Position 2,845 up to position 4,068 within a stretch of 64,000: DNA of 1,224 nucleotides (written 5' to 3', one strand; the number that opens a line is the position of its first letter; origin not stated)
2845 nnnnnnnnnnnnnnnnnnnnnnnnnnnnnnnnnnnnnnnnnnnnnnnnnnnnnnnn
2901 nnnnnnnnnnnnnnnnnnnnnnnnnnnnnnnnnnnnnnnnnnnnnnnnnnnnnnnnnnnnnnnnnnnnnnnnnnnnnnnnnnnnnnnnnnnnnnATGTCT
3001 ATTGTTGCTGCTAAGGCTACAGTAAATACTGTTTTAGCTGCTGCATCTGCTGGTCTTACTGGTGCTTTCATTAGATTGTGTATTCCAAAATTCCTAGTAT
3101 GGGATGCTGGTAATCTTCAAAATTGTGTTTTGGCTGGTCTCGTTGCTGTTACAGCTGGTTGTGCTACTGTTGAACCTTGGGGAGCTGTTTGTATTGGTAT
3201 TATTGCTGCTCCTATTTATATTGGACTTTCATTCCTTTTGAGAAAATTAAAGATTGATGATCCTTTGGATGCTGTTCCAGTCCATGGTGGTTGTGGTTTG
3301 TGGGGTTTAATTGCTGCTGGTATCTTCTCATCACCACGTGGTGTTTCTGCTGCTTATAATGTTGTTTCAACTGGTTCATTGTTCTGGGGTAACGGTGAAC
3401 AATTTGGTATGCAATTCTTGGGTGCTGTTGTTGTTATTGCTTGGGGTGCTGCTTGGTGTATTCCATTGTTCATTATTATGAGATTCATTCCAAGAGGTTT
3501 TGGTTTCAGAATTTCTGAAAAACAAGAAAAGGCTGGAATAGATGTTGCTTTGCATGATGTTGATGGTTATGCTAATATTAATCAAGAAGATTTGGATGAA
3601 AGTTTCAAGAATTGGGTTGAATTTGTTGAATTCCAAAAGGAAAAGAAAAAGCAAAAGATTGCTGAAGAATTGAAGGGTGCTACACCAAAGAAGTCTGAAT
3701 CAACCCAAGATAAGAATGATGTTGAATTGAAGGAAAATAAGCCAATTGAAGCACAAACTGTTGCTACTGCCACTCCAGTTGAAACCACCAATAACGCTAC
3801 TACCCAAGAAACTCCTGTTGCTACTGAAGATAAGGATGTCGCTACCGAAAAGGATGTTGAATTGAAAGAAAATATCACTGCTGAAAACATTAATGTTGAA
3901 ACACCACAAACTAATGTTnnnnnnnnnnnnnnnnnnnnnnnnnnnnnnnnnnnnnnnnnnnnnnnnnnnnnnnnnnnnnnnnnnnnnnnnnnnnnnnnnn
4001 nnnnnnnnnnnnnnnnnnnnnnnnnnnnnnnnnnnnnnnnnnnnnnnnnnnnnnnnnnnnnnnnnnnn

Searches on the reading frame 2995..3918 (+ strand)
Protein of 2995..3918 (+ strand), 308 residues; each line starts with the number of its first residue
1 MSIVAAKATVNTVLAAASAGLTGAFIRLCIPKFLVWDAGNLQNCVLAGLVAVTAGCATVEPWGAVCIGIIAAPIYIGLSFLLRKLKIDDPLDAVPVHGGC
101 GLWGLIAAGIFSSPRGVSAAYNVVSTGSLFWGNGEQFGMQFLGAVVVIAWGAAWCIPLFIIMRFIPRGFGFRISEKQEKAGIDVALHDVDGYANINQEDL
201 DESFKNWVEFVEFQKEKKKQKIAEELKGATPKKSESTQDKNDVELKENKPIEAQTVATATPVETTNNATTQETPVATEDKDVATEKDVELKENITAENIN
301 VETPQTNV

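Call 25: list_cluster_members(proteins=[window:2995-3918:+, window:3975-4925:-, window:901-1557:+])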
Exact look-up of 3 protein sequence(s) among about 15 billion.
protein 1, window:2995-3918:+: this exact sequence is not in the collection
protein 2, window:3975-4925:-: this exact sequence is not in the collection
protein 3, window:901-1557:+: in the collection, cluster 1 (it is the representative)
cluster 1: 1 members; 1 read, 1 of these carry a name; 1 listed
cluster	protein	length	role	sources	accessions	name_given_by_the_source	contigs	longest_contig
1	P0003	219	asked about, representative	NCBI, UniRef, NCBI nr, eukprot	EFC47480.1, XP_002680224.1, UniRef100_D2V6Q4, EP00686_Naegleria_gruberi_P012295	hypothetical protein NAEGRDRAFT_64523 [Naegleria gruberi] | F-box domain-containing protein n=1 Tax=Naegleria gruberi TaxID=5762 RepID=D2V6Q4_NAEGR | uncharacterized protein NAEGRDRAFT_64523 [Naegleria gruberi]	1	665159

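Call 40: find_encoding_contigs(protein=P0003, flank=10000, max_places=4)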
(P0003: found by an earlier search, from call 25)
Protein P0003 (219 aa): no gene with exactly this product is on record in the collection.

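Call 63: search_protein_families(library=pfam, proteins=[window:2995-3918:+], max_evalue=0.001)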
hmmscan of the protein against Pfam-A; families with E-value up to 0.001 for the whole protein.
window:2995-3918:+ (308 aa): 1 family
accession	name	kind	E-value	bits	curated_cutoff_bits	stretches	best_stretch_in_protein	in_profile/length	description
PF00909.26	Ammonium_transp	-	1.4e-43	149.6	23.2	1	5-192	219-399/399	Ammonium Transporter Family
